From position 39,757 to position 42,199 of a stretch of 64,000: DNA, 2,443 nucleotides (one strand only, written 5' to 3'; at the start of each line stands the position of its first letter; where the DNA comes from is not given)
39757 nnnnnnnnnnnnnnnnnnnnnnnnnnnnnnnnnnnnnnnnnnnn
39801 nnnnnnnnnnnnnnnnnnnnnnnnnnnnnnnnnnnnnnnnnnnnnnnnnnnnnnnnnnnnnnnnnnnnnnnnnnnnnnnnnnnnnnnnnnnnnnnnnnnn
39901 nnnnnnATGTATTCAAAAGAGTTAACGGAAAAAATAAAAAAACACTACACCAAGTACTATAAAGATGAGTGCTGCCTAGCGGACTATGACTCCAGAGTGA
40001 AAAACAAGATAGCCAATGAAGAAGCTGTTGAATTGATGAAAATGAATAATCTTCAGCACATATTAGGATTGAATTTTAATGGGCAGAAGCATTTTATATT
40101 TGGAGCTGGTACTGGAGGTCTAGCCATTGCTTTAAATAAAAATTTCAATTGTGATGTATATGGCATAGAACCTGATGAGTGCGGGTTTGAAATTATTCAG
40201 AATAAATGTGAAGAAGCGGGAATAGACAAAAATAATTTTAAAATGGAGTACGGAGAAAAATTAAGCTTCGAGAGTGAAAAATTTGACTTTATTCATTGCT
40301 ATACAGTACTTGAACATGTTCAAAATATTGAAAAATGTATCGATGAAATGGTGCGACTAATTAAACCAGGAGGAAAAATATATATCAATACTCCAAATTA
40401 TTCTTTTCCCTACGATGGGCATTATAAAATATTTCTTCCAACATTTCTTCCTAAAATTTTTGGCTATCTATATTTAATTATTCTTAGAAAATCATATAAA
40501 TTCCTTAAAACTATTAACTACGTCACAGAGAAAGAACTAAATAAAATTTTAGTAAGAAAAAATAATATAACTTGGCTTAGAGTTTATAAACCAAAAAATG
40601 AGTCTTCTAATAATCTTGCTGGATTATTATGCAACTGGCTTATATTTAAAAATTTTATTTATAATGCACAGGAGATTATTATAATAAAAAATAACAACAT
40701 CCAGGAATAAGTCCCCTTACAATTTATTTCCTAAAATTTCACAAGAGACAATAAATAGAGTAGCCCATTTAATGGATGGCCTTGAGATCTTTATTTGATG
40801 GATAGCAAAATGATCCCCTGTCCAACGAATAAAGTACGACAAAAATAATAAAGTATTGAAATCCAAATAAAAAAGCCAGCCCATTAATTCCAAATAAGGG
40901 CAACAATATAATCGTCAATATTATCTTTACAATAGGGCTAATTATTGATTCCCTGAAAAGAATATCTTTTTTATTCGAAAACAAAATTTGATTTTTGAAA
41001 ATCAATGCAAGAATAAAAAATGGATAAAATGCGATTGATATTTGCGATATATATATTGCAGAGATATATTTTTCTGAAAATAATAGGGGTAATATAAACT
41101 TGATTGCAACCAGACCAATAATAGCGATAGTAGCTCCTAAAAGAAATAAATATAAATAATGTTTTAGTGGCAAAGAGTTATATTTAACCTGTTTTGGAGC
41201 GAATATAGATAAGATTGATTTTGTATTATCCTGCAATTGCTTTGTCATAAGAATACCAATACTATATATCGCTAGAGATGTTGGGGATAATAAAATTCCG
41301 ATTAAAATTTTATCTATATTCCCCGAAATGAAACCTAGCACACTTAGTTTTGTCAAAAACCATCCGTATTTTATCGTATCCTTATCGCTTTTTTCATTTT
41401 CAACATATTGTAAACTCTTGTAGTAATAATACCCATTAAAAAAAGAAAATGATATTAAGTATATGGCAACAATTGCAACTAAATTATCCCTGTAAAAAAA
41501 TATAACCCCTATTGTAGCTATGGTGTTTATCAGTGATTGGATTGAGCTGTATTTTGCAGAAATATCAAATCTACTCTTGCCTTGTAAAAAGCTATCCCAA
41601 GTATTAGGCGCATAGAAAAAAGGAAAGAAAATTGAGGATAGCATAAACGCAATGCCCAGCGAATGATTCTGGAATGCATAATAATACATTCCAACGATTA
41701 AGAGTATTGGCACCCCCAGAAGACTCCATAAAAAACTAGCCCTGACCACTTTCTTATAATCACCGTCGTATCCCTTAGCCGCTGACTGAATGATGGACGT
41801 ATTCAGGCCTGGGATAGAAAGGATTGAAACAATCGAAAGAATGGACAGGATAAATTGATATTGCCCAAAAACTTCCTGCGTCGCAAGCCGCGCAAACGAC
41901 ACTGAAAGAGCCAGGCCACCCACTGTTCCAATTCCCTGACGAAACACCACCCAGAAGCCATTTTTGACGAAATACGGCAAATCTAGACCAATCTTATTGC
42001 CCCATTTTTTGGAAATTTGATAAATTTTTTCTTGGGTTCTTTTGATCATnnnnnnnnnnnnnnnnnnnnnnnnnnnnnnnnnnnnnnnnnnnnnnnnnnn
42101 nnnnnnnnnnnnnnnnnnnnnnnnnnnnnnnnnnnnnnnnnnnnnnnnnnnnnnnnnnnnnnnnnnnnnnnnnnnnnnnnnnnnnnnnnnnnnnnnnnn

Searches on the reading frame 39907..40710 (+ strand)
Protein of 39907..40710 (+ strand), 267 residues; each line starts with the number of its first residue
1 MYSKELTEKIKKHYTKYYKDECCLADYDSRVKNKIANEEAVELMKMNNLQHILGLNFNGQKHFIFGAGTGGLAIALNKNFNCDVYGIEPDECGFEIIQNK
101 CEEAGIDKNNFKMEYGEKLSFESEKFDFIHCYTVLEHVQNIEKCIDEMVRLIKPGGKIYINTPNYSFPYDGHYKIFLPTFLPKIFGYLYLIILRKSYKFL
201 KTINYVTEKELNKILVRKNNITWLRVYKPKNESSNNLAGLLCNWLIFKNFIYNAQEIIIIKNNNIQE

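Call 5: search_protein_families(library=pfam, proteins=[window:39907-40710:+], max_evalue=0.01)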
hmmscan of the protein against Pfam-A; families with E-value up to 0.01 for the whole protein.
window:39907-40710:+ (267 aa): 8 families
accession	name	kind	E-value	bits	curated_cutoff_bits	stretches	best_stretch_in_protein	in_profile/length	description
PF13489.12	Methyltransf_23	-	2.5e-17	63.5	27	1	65-173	29-124/164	Methyltransferase domain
PF08241.18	Methyltransf_11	-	6.5e-17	62.4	21.2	1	65-160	3-95/95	Methyltransferase domain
PF13649.12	Methyltransf_25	-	1.8e-15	57.8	27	1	65-156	4-97/97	Methyltransferase domain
PF13847.12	Methyltransf_31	-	5.8e-15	55.7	27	1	66-164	11-113/145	Methyltransferase domain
PF08242.18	Methyltransf_12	-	8e-12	46.2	30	1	65-158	3-98/98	Methyltransferase domain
PF01209.24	Ubie_methyltran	-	5.7e-10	39.4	20.1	1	58-201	47-192/233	ubiE/COQ5 methyltransferase family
PF07021.18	MetW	-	0.00019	21.6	21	1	49-167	4-114/193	Methionine biosynthesis protein MetW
PF06325.19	PrmA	-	0.0053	16.7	22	1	59-158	162-256/296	Ribosomal protein L11 methyltransferase (PrmA)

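Call 11: search_protein_families(library=ncbifam, proteins=[window:39907-40710:+], max_evalue=0.01)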
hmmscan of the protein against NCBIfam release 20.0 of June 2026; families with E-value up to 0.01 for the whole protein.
window:39907-40710:+ (267 aa): 33 families (the best 25 are shown)
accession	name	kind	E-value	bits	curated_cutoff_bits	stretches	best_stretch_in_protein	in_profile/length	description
TIGR01983.1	UbiG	equivalog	1.5e-13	50.6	102.95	1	48-166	45-157/228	bifunctional 2-polyprenyl-6-hydroxyphenol methylase/3-demethylubiquinol 3-O-methyltransferase UbiG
TIGR01934.1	MenG_MenH_UbiE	subfamily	3.4e-12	46.1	158.35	1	62-214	43-197/223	ubiquinone/menaquinone biosynthesis methyltransferase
NF001244.0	PRK00216.1-5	equivalog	1.7e-10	40.6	216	1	66-215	56-210/236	bifunctional demethylmenaquinone methyltransferase/2-methoxy-6-polyprenyl-1,4-benzoquinol methylase UbiE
NF001243.0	PRK00216.1-4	equivalog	1.7e-09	37.4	235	1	58-215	47-208/237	demethylmenaquinone methyltransferase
TIGR02752.1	MenG_heptapren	equivalog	1.2e-08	34.7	419.85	1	58-190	45-180/231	demethylmenaquinone methyltransferase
NF052510.1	methyltran_MpqE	exception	3.4e-08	33.2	335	1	61-159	49-150/234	methyl-plastoquinone biosynthesis methyltransferase MpqE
NF045667.1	MTase_DVU1556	equivalog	8.1e-08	32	155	1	66-160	30-119/213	DVU_1556 family methyltransferase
NF001240.0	PRK00216.1-1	equivalog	1.4e-07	30.8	378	1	59-184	64-194/251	bifunctional demethylmenaquinone methyltransferase/2-methoxy-6-polyprenyl-1,4-benzoquinol methylase UbiE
NF041536.1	ArsM_DUF2284_UU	exception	3e-07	29.2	575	1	58-160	76-180/459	arsenite methyltransferase/DUF2284 domain selenoprotein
TIGR02072.1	BioC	equivalog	4.3e-07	30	184.95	1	49-162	27-134/244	malonyl-ACP O-methyltransferase BioC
TIGR02081.1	metW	equivalog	1.2e-06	28.2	189.5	1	50-167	5-114/194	methionine biosynthesis protein MetW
NF041675.1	sarc_dimgly_tmase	equivalog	2.8e-06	27.5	550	1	65-163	73-172/278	sarcosine/dimethylglycine N-methyltransferase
NF040703.1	cyclopro_CfaB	exception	3.9e-06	25.9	650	1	42-158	144-261/393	C17 cyclopropane fatty acid synthase CfaB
NF041537.1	ArsM_AhpD_UU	exception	4.7e-06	25.6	510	1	66-160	86-180/345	arsenite methyltransferase/AhpD domain selenoprotein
NF053839.1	CPFASynBruc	equivalog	6.5e-06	25.3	600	1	58-160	174-276/410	cyclopropane fatty acid synthase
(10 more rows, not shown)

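Call 15: search_solved_structures(query=window:39907-40710:+, max_evalue=0.001)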
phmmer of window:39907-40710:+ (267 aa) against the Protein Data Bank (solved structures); distinct sequences matched with E-value up to 0.001: 12.
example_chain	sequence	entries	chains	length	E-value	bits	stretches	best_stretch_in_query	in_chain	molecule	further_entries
6uak_A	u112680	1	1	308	1.9e-07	34.1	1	65-161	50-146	SAM dependent methyltransferase LahSB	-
1xxl_A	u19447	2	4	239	2.2e-07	33.9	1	64-160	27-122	YcgJ protein | ycgJ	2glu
3mgg_A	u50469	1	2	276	3.1e-07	33.4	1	55-163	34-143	Methyltransferase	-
2gs9_A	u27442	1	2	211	7.8e-07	32.1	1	58-173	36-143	Hypothetical protein TT1324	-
4ine_A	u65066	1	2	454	5.4e-06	29.3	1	59-162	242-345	Protein PMT-2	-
2p8j_A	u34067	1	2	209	6.8e-06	29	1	80-162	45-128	S-adenosylmethionine-dependent methyltransferase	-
4kdr_A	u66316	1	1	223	3.6e-05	26.6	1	59-165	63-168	3-demethylubiquinone-9 3-methyltransferase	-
4krh_A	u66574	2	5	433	3.7e-05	26.6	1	57-161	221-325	Phosphoethanolamine N-methyltransferase 2 | Phospholethanolamine N-methyltransferase 2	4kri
5dpm_A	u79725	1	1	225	3.7e-05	26.6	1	59-165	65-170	Ubiquinone biosynthesis O-methyltransferase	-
4kdc_A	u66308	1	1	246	5.2e-05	26.1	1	59-165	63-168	3-demethylubiquinone-9 3-methyltransferase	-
3sm3_A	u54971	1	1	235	0.00037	23.3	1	65-239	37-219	SAM-dependent methyltransferases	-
3ege_A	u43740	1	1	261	0.00042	23.1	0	51-158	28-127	Putative methyltransferase from antibiotic biosynthesis pathway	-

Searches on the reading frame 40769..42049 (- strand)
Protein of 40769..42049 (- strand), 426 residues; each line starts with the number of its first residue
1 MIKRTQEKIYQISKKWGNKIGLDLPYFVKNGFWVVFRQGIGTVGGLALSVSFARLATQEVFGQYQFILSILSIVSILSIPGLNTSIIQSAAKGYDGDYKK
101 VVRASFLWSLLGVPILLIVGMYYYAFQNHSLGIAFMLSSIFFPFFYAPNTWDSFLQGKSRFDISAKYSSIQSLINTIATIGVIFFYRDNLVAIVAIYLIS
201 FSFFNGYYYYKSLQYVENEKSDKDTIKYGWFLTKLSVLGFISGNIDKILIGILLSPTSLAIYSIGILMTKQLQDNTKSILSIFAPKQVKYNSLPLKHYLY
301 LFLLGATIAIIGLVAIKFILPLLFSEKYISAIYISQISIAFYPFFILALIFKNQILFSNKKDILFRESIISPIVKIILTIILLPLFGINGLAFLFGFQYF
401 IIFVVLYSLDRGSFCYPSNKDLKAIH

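Call 5: search_protein_families(library=pfam, proteins=[window:40769-42049:-], max_evalue=0.01)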
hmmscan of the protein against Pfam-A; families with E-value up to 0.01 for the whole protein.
window:40769-42049:- (426 aa): 2 families
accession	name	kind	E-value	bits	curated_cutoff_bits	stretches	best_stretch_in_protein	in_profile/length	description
PF01943.22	Polysacc_synt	-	1.2e-16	61.5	28.2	1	28-264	2-246/274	Polysaccharide biosynthesis protein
PF13440.11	Polysacc_synt_3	-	7.3e-14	52.1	23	1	53-280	3-232/293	Polysaccharide biosynthesis protein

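Call 11: search_protein_families(library=ncbifam, proteins=[window:40769-42049:-], max_evalue=0.01)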
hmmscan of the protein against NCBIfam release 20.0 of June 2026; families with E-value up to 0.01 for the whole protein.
window:40769-42049:- (426 aa): 1 family
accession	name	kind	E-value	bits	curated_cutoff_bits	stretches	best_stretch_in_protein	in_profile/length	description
NF050818.1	PolSacchBiosHfsF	equivalog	0.00092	18.3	700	0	41-125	17-104/468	polysaccharide biosynthesis protein HfsF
